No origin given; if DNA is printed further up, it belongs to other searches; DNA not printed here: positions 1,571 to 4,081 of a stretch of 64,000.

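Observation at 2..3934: Oxidoreductase, activase and glycyl radical enzyme operon whose GRE has a non-canonical thiyl loop (GCHWMC)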

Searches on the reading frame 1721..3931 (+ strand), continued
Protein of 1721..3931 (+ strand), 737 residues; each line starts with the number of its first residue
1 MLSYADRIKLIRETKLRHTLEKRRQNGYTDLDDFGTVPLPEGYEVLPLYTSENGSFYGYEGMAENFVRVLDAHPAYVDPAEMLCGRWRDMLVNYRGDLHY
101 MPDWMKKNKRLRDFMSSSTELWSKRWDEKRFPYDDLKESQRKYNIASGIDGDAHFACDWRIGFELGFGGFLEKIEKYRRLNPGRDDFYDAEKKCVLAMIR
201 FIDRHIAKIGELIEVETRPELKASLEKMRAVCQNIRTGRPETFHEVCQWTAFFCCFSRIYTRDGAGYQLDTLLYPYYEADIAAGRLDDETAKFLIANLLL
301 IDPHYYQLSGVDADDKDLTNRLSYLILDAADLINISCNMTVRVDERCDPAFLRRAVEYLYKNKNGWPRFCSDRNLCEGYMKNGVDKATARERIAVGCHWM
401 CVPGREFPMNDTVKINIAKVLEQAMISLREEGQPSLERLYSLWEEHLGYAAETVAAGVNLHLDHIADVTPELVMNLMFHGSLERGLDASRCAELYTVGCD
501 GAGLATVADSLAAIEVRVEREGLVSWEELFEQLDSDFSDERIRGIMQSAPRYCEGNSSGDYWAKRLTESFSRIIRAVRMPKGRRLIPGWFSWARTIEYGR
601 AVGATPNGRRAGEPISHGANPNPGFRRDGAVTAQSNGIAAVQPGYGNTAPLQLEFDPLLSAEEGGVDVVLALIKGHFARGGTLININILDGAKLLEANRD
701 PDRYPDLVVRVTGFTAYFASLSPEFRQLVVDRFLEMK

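Call 19: search_protein_families(library=ncbifam, proteins=[L001:5005-6303:+, L001:6299-7090:+, L001:7090-8157:+, L001:8157-9254:+, L001:12320-13753:+, L005:4650-5735:+, L005:5753-6817:+, L005:6837-7955:+, L005:8097-9155:+], max_evalue=0.00001)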
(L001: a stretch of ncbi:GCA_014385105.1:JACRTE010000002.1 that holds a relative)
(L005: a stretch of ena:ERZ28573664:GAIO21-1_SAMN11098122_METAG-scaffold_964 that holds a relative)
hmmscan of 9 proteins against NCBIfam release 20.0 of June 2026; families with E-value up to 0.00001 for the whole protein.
L001:5005-6303:+ (433 aa): 5 families
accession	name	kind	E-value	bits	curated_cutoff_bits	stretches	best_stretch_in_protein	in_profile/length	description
NF040723.1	UDP-GlcNAcDh_Arch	equivalog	4.7e-18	65.7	450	1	1-145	1-142/302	UDP-N-acetylglucosamine 3-dehydrogenase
TIGR04380.1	myo_inos_iolG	equivalog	4.6e-11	42.2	355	1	1-118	2-119/330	inositol 2-dehydrogenase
NF008607.0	PRK11579.1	subfamily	9.2e-10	38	330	1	1-151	5-152/346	oxidoreductase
NF052479.1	LevoglcsnDh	equivalog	1.4e-09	37.1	650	1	28-154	39-164/386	levoglucosan dehydrogenase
NF058561.1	BT_2158_fam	equivalog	8.7e-07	27.9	750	1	2-116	35-149/487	glycoside 3-dehydrogenase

L001:6299-7090:+ (264 aa): 7 families
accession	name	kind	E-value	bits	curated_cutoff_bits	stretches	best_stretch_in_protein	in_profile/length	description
TIGR03234.1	OH-pyruv-isom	equivalog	4.3e-46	157.3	353.45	1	11-258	3-253/254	hydroxypyruvate isomerase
NF043033.1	OxoTetrIsom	equivalog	4.4e-40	138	325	1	12-255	5-247/251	2-oxo-tetronate isomerase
NF007444.0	PRK09997.1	equivalog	9.5e-38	130.1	465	1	9-248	2-244/258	hydroxypyruvate isomerase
NF041099.2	keto_glucon_epim_IolO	equivalog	7.1e-20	71.4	300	1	24-245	23-246/269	5-keto-L-gluconate epimerase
NF007441.0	PRK09989.1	equivalog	3.9e-17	62.9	412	1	13-258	6-254/258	HPr family phosphocarrier protein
NF051856.1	PsicseEpim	equivalog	4.6e-13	49.6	300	1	126-244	129-244/287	D-psicose 3-epimerase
NF007360.0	PRK09856.1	equivalog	2.4e-06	27.3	305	1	83-245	79-248/276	fructoselysine 3-epimerase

L001:7090-8157:+ (356 aa): 7 families
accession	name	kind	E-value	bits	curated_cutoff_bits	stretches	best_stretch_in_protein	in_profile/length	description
NF040723.1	UDP-GlcNAcDh_Arch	equivalog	2e-29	103.1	450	1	2-204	1-189/302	UDP-N-acetylglucosamine 3-dehydrogenase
NF052479.1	LevoglcsnDh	equivalog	2.9e-29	102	650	1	3-256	5-264/386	levoglucosan dehydrogenase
TIGR04380.1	myo_inos_iolG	equivalog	1.7e-24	86.4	355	1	1-212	1-205/330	inositol 2-dehydrogenase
NF007574.0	PRK10206.1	equivalog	6.6e-18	64.9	352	1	2-209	3-205/345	oxidoreductase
NF008607.0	PRK11579.1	subfamily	3.2e-17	62.6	330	1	2-200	5-198/346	oxidoreductase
NF052679.1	InsChiInosDhIolG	equivalog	1.5e-14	53.8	540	1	2-211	3-204/343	bifunctional inositol 2-dehydrogenase/D-chiro-inositol 1-dehydrogenase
NF041392.1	XylDh_Gfo6_Halo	equivalog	2e-14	53.2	350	1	2-191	17-212/350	D-xylose 1-dehydrogenase Gfo6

L001:8157-9254:+ (366 aa): 4 families
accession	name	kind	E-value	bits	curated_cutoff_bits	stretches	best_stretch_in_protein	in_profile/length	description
NF040723.1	UDP-GlcNAcDh_Arch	equivalog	1.1e-13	51.4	450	1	3-160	1-143/302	UDP-N-acetylglucosamine 3-dehydrogenase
TIGR04380.1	myo_inos_iolG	equivalog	1.2e-09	37.5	355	1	57-163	43-150/330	inositol 2-dehydrogenase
NF052479.1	LevoglcsnDh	equivalog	1.5e-08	33.7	650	1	63-162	59-158/386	levoglucosan dehydrogenase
NF041392.1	XylDh_Gfo6_Halo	equivalog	1.1e-07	31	350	1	66-162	71-167/350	D-xylose 1-dehydrogenase Gfo6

L001:12320-13753:+ (478 aa): 0 families

L005:4650-5735:+ (362 aa): 8 families
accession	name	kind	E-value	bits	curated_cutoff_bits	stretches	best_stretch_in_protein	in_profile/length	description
NF052479.1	LevoglcsnDh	equivalog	1.5e-20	73.2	650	1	1-272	1-289/386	levoglucosan dehydrogenase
TIGR04380.1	myo_inos_iolG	equivalog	6.8e-19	67.9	355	1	4-275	2-255/330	inositol 2-dehydrogenase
NF040723.1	UDP-GlcNAcDh_Arch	equivalog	5.1e-12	45.9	450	1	5-197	2-179/302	UDP-N-acetylglucosamine 3-dehydrogenase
NF007574.0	PRK10206.1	equivalog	5.1e-10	38.9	352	1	6-203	5-195/345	oxidoreductase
NF008607.0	PRK11579.1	subfamily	7.2e-09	35.1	330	1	4-203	5-197/346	oxidoreductase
NF041392.1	XylDh_Gfo6_Halo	equivalog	8.6e-09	34.6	350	1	5-278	18-281/350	D-xylose 1-dehydrogenase Gfo6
NF052679.1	InsChiInosDhIolG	equivalog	1.9e-07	30.4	540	1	5-152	4-153/343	bifunctional inositol 2-dehydrogenase/D-chiro-inositol 1-dehydrogenase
NF009830.0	PRK13304.1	equivalog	2.6e-06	27.1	267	1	5-94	3-89/265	aspartate dehydrogenase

L005:5753-6817:+ (355 aa): 4 families
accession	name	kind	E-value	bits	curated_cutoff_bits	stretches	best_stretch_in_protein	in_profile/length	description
NF040723.1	UDP-GlcNAcDh_Arch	equivalog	6e-09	35.9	450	1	59-157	47-145/302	UDP-N-acetylglucosamine 3-dehydrogenase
NF052479.1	LevoglcsnDh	equivalog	2.4e-08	33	650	1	63-213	63-204/386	levoglucosan dehydrogenase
TIGR04380.1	myo_inos_iolG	equivalog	2.4e-07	29.9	355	1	45-257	36-231/330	inositol 2-dehydrogenase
NF041392.1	XylDh_Gfo6_Halo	equivalog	2e-06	26.8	350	1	74-156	84-166/350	D-xylose 1-dehydrogenase Gfo6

L005:6837-7955:+ (373 aa): 9 families
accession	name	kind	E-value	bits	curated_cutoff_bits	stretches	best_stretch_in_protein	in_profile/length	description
TIGR04380.1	myo_inos_iolG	equivalog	2.3e-24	85.9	355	1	2-199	1-192/330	inositol 2-dehydrogenase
NF040723.1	UDP-GlcNAcDh_Arch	equivalog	7.7e-24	84.7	450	1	3-217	1-198/302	UDP-N-acetylglucosamine 3-dehydrogenase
NF052479.1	LevoglcsnDh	equivalog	1.3e-20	73.4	650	1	2-262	3-264/386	levoglucosan dehydrogenase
NF008607.0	PRK11579.1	subfamily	2e-19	69.8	330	1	2-209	4-204/346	oxidoreductase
NF007574.0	PRK10206.1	equivalog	1.2e-16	60.7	352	1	1-199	1-192/345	oxidoreductase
NF052679.1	InsChiInosDhIolG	equivalog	3e-14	52.8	540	1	1-148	1-147/343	bifunctional inositol 2-dehydrogenase/D-chiro-inositol 1-dehydrogenase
NF041392.1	XylDh_Gfo6_Halo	equivalog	2.9e-13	49.3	350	1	2-149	16-163/350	D-xylose 1-dehydrogenase Gfo6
NF058563.1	BT_2159_fam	equivalog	4.6e-09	35.8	650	1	3-202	1-190/350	disaccharide 3-dehydrogenase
NF058561.1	BT_2158_fam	equivalog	6.9e-07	28.2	750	1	25-116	51-144/487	glycoside 3-dehydrogenase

L005:8097-9155:+ (353 aa): 3 families
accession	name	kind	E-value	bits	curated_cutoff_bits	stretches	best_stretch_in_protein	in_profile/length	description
NF041392.1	XylDh_Gfo6_Halo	equivalog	1.9e-08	33.5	350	1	52-238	69-240/350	D-xylose 1-dehydrogenase Gfo6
NF040723.1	UDP-GlcNAcDh_Arch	equivalog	2.1e-08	34.1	450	1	3-146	13-141/302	UDP-N-acetylglucosamine 3-dehydrogenase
TIGR04380.1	myo_inos_iolG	equivalog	3.8e-06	26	355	0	41-150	39-149/330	inositol 2-dehydrogenase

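Call 23: find_related_loci(query=window:1721-3931:+, collection=genome_contigs, flank=10000)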
Query window:1721-3931:+ (737 aa) in genome_contigs; peptide patterns used: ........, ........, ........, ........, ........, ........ (x = any residue, [..] = any of these).
140 stretches matched a pattern; 60 encode a relative of the query (tblastn E <= 1e-3); 60 distinct loci.
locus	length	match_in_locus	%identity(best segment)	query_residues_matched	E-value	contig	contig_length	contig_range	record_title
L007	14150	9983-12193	80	1-735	0e+0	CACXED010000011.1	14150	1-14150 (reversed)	MAG: uncultured Ruminococcus sp. isolate RUG11171 genome assembly, contig: RUG11171_asm_11, whole genome shotgun sequenc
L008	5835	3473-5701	76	1-735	0e+0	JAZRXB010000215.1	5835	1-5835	MAG: Eubacteriales bacterium isolate T1900044951_TA20190004.MAGScoT_cleanbin_000028 SGB_3664_k141_622407, whole genome s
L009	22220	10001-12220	76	1-735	0e+0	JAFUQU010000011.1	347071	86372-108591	MAG: Clostridia bacterium isolate RGIG4741 Roe_deer_Rectum.Co__c422962, whole genome shotgun sequence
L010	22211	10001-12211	76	1-735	0e+0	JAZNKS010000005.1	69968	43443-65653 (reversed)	MAG: Candidatus Flemingiibacterium sp. isolate T1900044674_TS20190140.MAGScoT_cleanbin_000004 SGB_1620_k141_2237488, who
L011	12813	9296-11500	75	1-734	0e+0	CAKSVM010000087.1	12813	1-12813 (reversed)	MAG: uncultured Eubacteriales bacterium isolate REFINED_METABAT215_TOP10_CONTIGS_1500_ASSEMBLY_K77_MERGED__Nepal_MoBio_F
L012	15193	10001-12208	75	1-735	0e+0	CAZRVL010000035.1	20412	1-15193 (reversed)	MAG TPA_asm: uncultured Lachnospiraceae bacterium isolate SRP313737_co1_230 genome assembly, contig: NODE_4087_length_20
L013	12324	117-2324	74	1-735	0e+0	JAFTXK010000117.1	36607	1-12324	MAG: Clostridia bacterium isolate RGIG4237 Roe_deer_Colon-4__c363149, whole genome shotgun sequence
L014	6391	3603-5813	74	1-735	0e+0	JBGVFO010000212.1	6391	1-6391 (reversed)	MAG: Eubacteriales bacterium isolate fecal_MAG_389 fecal_MAG_389_contig_0212, whole genome shotgun sequence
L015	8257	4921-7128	73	1-735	0e+0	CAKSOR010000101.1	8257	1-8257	MAG: uncultured Eubacteriales bacterium isolate REFINED_METABAT215_TOP10_CONTIGS_1500_ASSEMBLY_K77_MERGED__Hadza_MoBio_h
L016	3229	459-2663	72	1-735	0e+0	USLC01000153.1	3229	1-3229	uncultured Clostridiales bacterium isolate UMGS1820 genome assembly, contig: NODE_11045_length_3229_cov_2.463138, whole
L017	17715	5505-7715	71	1-737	0e+0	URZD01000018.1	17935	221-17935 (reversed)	uncultured Clostridiales bacterium isolate UMGS1494 genome assembly, contig: NODE_1809_length_17935_cov_4.001790, whole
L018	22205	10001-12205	71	1-735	0e+0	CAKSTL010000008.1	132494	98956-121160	MAG: uncultured Clostridia bacterium isolate REFINED_METABAT215_TOP10_CONTIGS_1500_ASSEMBLY_K77_MERGED__Hadza_MoBio_hadz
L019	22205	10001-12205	73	1-735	0e+0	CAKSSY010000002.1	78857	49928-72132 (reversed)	MAG: uncultured Eubacteriales bacterium isolate REFINED_METABAT215_TOP10_CONTIGS_1500_ASSEMBLY_K77_MERGED__Hadza_PheChl_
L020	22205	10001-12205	72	1-734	0e+0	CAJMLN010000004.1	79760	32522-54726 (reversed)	TPA_asm: uncultured bacterium isolate ERR1430441-bin.54 genome assembly, contig: NODE_453_length_79760_cov_9.048265, who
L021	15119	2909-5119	71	1-737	0e+0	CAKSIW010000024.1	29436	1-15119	MAG: uncultured Clostridia bacterium isolate REFINED_METABAT215_TOP10_CONTIGS_1500_ASSEMBLY_K77_MERGED__Hadza_PheChl_Fib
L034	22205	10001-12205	70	1-735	0e+0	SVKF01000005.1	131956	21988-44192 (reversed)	MAG: Oscillospiraceae bacterium isolate SIG454 NODE_2914_length_131956_cov_2.378915, whole genome shotgun sequence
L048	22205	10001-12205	66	1-735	0e+0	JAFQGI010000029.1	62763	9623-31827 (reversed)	MAG: Clostridia bacterium isolate RGIG1794 Goat_Cecum-4__c681902, whole genome shotgun sequence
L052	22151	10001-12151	56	1-735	0e+0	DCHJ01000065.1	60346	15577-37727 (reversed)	MAG TPA_asm: Lachnospiraceae bacterium UBA1755 UBA1755_contig_2821, whole genome shotgun sequence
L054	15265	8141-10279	51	1-735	0e+0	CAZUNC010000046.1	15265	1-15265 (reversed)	MAG TPA_asm: uncultured Defluviitaleaceae bacterium isolate SRP242652_co1_168 genome assembly, contig: NODE_3346_length_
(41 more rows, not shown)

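Call 41: search_protein_families(library=pfam, proteins=[L034:12358-13557:+, L017:7940-8785:+, L020:1509-2687:+, L020:2751-3614:+, L020:3624-5552:+, L020:5552-6988:+, L052:3467-4915:+, L052:4918-6342:+, L054:6297-7298:+, L048:7061-9205:+], max_evalue=0.0001)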
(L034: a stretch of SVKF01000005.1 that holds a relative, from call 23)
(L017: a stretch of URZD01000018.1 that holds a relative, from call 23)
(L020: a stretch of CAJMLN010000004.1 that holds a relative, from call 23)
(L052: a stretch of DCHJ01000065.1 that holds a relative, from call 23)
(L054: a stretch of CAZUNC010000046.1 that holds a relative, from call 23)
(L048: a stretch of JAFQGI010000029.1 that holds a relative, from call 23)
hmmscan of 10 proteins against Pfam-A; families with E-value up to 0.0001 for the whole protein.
L034:12358-13557:+ (400 aa): 7 families
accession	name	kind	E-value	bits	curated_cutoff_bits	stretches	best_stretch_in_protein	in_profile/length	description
PF12831.13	FAD_oxidored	-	1.3e-51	176.6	27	2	26-200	1-162/416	FAD dependent oxidoreductase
PF00890.30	FAD_binding_2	-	8.2e-08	32.3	20.4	1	26-61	1-36/414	FAD binding domain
PF01134.28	GIDA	-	1.3e-06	28.2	22.1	1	26-58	1-34/391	Glucose inhibited division protein A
PF01946.23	Thi4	-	5.2e-06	26.3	26.2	1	19-66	12-60/235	Thi4 family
PF01266.30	DAO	-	1.5e-05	25.2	27.9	1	26-66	1-41/353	FAD dependent oxidoreductase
PF07992.20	Pyr_redox_2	-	1.8e-05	24.8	26.1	1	25-59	1-31/291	Pyridine nucleotide-disulphide oxidoreductase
PF13450.12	NAD_binding_8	-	2.2e-05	25.1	21.9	1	29-64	1-36/68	NAD(P)-binding Rossmann-like domain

L017:7940-8785:+ (282 aa): 2 families
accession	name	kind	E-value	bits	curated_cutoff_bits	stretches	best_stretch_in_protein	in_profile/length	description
PF12833.13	HTH_18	-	2e-20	73.3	33.6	1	198-276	1-79/80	Helix-turn-helix domain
PF00165.29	HTH_AraC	-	4.9e-18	65.2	26.6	2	240-276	7-42/42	Bacterial regulatory helix-turn-helix proteins, AraC family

L020:1509-2687:+ (393 aa): 0 families

L020:2751-3614:+ (288 aa): 0 families

L020:3624-5552:+ (643 aa): 2 families
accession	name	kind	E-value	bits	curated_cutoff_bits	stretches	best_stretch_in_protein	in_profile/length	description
PF02018.23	CBM_4_9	-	1e-12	49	25.9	1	54-191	2-130/136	Carbohydrate binding domain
PF14307.12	Glyco_tran_WbsX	-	1.1e-05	25.5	25.1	0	353-545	137-341/350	Glycosyltransferase WbsX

L020:5552-6988:+ (479 aa): 1 family
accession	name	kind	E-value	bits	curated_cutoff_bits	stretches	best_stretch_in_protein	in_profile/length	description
PF14307.12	Glyco_tran_WbsX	-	2.3e-06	27.8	25.1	0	265-453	138-340/350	Glycosyltransferase WbsX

L052:3467-4915:+ (483 aa): 2 families
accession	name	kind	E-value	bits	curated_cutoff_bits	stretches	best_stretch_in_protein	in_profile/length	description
PF09822.16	ABC_transp_aux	-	1.5e-13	51.1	34.7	1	181-409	3-263/288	ABC-type uncharacterized transport system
PF23357.1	DUF7088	-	1.1e-07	32.4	27.8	1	48-140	2-96/105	Domain of unknown function (DUF7088)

L052:4918-6342:+ (475 aa): 1 family
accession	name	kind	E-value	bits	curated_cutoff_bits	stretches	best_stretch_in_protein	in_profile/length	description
PF14238.11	DUF4340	-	5.2e-11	43.5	25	1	93-193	24-120/183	Domain of unknown function (DUF4340)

L054:6297-7298:+ (334 aa): 3 families
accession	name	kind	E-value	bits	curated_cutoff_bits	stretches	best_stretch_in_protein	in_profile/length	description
PF13377.12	Peripla_BP_3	-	4.2e-30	105.5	26.5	1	175-333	2-167/167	Periplasmic binding protein-like domain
PF00532.27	Peripla_BP_1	-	3.5e-15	56.6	22.2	1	77-311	12-261/281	Periplasmic binding proteins and sugar binding domain of LacI family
PF00356.27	LacI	-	1e-05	25.7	27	1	12-54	2-44/46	Bacterial regulatory proteins, lacI family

L048:7061-9205:+ (715 aa): 2 families
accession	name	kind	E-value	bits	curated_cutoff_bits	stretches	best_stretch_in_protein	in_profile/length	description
PF02901.20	PFL-like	-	2.3e-81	274.8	24.3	1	14-560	27-626/647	Pyruvate formate lyase-like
PF01228.26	Gly_radical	-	2.6e-23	83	22.2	1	599-699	2-106/106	Glycine radical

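Call 44: search_protein_representatives(protein=window:1721-3931:+)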
Query: 737 residues. Proteins with E-value up to 0.001 (for the whole library): 4453; up to 1e-10: 2593; up to 1e-30: 715. The best 150 are listed.
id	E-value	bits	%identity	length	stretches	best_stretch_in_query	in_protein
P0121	4.8e-241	818.4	53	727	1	3-735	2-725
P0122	2.7e-209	713.4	49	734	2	126-735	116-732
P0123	2.5e-182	624.2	44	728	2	122-735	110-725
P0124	2.0e-172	591.5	42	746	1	2-734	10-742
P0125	3.3e-164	564.3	44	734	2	4-428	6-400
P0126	2.0e-155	535.3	42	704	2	129-734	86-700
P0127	4.3e-155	534.1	53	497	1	248-734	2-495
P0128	3.8e-154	531.0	40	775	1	2-735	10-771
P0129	1.4e-151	522.6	41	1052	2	136-734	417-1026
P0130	1.6e-151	522.3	40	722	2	139-735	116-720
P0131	4.8e-142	491.0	73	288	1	228-515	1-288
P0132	3.6e-140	484.8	37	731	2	122-734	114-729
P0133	3.8e-138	478.1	38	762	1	29-734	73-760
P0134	3.8e-138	478.1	38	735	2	126-734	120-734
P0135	8.5e-123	427.4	50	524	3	364-733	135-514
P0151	1.4e-83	297.7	33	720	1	176-732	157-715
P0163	1.7e-69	251.1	30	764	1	144-732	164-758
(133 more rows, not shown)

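Call 46: search_solved_structures(query=P0151, max_evalue=1e-20, show_alignments=0)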
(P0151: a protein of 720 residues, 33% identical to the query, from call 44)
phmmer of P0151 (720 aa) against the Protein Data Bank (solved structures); distinct sequences matched with E-value up to 1e-20: 32.
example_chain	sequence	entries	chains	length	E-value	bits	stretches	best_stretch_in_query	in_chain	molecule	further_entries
1r8w_A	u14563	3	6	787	4.1e-66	227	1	125-719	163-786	glycerol dehydratase | B12-independent glycerol dehydratase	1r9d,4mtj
8yjo_A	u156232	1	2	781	1.1e-65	225.6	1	287-718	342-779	Probable dehydratase PflD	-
5i2a_A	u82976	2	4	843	3.6e-59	204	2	526-718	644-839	Diol-dehydratase | Diol dehydratase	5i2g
2f3o_A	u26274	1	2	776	8.4e-58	199.5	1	200-716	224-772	pyruvate formate-lyase 2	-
9rco_A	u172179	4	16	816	1e-57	199.2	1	126-718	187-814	Glycyl radical protein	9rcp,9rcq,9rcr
8id0_A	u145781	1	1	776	7.6e-57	196.3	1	204-718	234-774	formate C-acetyltransferase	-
6vxc_A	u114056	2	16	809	1.1e-55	192.5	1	176-718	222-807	Trans-4-hydroxy-L-proline dehydratase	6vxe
8id7_A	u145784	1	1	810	1.9e-52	181.8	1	129-719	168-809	Probable dehydratase YbiW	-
8yjn_A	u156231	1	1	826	2.1e-52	181.6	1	129-719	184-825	Probable dehydratase YbiW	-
6xs4_A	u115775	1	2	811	2.5e-52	181.4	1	296-719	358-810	Formate C-acetyltransferase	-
9f3w_A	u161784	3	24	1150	1.2e-48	169.2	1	207-716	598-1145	Choline trimethylamine-lyase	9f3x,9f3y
6lon_B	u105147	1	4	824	2.1e-48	168.5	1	477-718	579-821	PFL2/glycerol dehydratase family glycyl radical enzyme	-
5ymr_B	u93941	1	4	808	1.1e-45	159.4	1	483-718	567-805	Formate acetyltransferase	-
5fav_A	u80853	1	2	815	9e-45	156.4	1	452-716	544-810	Choline trimethylamine-lyase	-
9ht9_A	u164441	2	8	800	1.1e-44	156.2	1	452-716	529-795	Choline trimethylamine-lyase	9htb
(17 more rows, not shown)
